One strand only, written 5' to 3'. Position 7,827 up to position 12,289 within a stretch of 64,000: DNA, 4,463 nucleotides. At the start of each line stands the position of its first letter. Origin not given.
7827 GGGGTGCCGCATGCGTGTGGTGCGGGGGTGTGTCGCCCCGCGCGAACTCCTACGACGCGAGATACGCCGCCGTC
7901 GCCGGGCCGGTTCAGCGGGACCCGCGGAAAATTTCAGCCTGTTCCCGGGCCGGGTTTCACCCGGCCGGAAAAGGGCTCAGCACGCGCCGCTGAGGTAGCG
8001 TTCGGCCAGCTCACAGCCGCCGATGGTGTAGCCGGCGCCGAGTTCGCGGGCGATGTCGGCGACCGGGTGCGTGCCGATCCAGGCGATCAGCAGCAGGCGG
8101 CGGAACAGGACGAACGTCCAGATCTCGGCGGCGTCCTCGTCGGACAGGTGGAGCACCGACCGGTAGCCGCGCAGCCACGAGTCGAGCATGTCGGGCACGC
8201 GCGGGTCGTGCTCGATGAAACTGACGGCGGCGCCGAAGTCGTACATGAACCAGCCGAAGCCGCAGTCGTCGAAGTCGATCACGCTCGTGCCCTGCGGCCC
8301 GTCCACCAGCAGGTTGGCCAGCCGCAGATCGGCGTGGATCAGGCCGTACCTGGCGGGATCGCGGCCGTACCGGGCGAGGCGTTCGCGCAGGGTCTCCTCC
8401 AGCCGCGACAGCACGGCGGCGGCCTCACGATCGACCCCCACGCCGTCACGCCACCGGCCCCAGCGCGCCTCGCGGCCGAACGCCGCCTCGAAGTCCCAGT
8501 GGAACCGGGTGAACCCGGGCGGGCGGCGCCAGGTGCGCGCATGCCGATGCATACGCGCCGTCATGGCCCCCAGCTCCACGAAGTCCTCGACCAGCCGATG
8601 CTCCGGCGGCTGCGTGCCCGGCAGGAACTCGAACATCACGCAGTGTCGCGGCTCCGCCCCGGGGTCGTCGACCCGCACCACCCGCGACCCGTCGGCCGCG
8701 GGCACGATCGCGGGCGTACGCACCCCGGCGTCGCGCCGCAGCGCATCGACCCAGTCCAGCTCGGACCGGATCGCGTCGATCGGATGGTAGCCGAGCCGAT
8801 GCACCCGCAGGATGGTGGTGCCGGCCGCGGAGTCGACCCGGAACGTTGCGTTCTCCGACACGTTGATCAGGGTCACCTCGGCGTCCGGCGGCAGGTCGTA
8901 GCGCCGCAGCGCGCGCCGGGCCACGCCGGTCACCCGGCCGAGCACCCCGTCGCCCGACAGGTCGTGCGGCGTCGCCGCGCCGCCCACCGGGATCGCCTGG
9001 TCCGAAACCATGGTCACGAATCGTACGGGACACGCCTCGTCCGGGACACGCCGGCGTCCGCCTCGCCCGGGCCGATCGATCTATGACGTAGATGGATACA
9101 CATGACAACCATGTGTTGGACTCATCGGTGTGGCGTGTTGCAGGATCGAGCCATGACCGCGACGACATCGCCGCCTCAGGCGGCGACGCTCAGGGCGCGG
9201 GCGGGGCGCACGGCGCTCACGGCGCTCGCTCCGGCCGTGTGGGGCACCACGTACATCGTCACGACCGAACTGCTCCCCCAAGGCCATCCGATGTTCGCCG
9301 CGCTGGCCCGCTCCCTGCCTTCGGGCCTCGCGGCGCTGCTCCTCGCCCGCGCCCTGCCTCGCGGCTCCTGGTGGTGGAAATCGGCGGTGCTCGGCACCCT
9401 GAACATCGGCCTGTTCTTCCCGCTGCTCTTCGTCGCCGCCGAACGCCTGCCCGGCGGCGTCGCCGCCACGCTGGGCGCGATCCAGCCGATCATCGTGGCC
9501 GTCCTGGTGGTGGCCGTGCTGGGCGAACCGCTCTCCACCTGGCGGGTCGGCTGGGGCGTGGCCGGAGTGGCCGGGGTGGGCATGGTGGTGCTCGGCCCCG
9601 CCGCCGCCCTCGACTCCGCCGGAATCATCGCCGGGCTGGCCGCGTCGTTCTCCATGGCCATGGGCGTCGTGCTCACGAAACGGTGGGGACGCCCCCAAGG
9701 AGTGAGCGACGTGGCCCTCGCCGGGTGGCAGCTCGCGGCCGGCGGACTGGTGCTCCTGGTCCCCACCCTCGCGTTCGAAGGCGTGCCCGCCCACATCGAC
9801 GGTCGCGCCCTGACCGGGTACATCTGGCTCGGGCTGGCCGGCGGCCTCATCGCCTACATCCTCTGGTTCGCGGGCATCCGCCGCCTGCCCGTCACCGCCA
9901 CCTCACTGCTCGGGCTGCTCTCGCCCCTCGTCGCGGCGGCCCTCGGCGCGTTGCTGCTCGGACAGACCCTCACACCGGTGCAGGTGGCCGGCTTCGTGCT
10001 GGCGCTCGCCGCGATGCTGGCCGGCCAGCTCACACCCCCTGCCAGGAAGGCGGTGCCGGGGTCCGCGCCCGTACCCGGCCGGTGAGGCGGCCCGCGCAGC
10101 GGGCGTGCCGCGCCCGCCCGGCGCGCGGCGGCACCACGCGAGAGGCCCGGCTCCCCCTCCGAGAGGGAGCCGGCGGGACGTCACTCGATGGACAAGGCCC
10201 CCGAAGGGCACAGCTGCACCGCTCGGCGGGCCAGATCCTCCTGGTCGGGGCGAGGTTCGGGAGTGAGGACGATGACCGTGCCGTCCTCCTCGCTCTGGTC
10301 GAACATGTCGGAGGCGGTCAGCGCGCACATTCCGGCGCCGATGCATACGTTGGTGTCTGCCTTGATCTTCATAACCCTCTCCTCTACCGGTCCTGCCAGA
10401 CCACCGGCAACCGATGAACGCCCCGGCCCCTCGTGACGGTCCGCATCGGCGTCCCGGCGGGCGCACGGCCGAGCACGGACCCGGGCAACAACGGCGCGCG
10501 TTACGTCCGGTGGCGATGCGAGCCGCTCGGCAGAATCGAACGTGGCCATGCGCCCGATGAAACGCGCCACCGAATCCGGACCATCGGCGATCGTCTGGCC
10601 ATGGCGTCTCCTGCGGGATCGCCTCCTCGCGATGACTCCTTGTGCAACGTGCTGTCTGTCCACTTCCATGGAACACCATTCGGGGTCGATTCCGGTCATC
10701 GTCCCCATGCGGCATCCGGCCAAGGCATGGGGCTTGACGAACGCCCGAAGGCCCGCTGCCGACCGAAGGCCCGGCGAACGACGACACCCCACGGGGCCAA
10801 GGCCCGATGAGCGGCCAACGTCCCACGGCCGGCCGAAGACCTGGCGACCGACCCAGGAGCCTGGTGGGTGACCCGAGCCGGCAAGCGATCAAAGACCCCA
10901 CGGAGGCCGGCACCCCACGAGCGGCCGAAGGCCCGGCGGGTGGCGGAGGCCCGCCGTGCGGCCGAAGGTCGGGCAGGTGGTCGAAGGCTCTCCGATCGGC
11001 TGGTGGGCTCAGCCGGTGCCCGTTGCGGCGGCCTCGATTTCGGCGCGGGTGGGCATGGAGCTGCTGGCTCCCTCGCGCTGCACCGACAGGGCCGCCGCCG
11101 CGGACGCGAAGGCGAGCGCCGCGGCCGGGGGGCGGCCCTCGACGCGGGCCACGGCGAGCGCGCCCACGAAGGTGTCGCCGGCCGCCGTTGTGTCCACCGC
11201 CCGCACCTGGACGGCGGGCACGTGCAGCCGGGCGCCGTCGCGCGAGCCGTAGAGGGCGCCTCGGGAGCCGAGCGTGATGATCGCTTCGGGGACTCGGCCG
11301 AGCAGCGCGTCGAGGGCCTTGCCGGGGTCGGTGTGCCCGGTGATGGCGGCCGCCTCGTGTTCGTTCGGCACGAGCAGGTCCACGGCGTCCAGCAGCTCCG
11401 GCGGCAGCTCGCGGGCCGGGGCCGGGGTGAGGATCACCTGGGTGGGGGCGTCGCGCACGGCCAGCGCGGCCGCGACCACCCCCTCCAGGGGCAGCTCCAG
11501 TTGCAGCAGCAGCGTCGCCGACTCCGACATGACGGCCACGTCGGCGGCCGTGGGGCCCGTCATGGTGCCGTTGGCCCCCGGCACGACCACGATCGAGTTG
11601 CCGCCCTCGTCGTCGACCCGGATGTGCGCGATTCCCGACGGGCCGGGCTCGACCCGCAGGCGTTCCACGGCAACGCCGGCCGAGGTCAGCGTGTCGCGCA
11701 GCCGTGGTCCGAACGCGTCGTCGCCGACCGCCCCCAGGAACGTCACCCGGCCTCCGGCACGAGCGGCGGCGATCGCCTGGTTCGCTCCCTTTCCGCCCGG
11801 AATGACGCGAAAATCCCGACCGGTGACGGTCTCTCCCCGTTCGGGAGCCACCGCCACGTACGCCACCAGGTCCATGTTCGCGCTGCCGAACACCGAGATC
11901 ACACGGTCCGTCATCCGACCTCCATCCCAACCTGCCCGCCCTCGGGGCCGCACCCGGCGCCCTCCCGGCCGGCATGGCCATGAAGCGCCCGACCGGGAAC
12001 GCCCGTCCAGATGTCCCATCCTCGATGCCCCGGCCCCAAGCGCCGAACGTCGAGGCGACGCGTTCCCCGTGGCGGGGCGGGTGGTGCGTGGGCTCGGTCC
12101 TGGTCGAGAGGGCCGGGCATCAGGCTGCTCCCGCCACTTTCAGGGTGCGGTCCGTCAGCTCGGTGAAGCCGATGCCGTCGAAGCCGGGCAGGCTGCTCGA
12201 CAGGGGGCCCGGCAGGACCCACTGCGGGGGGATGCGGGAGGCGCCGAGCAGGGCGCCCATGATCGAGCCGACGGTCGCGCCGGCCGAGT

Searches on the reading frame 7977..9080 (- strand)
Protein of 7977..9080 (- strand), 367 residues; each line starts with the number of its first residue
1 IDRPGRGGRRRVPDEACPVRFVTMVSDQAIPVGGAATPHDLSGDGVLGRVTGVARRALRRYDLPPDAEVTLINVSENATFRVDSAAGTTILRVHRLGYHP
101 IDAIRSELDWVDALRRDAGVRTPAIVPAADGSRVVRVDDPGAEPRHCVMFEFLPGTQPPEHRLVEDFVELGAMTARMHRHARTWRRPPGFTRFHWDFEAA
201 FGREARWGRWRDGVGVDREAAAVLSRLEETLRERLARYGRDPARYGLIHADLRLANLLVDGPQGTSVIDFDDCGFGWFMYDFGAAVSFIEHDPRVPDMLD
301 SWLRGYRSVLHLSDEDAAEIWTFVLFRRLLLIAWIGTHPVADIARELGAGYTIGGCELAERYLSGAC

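Call 24: search_protein_families(library=pfam, proteins=[window:7977-9080:-], max_evalue=0.001)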
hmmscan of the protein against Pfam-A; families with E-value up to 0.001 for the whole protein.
window:7977-9080:- (367 aa): 1 family
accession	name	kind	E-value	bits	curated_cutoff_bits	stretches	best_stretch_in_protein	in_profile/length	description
PF01636.29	APH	-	1.7e-27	97.2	23.2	1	75-307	9-230/239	Phosphotransferase enzyme family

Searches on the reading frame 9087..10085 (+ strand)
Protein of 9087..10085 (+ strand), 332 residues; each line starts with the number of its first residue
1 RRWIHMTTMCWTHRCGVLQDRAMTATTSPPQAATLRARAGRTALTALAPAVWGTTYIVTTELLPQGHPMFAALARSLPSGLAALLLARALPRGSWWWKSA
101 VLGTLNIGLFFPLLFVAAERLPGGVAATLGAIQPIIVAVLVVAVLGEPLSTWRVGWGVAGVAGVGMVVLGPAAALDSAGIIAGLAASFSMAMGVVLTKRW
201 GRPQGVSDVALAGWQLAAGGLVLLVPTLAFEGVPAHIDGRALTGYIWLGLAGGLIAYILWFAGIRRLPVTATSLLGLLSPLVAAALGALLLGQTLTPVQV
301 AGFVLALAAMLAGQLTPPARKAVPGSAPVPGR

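Call 24: search_protein_families(library=pfam, proteins=[window:9087-10085:+], max_evalue=0.001)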
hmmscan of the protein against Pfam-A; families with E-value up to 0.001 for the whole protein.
window:9087-10085:+ (332 aa): 1 family
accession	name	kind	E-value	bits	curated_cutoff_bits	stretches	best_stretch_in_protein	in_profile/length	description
PF00892.27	EamA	-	4.2e-31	108.4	28.2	2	178-311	2-131/135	EamA-like transporter family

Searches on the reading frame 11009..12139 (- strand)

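Call 24: search_protein_families(library=pfam, proteins=[window:11009-12139:-], max_evalue=0.001)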
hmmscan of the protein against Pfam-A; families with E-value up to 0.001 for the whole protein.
window:11009-12139:- (376 aa): 1 family
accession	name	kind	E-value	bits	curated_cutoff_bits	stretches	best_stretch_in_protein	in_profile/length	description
PF00294.29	PfkB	-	1.5e-64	218.6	25.8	1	81-365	4-302/302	pfkB family carbohydrate kinase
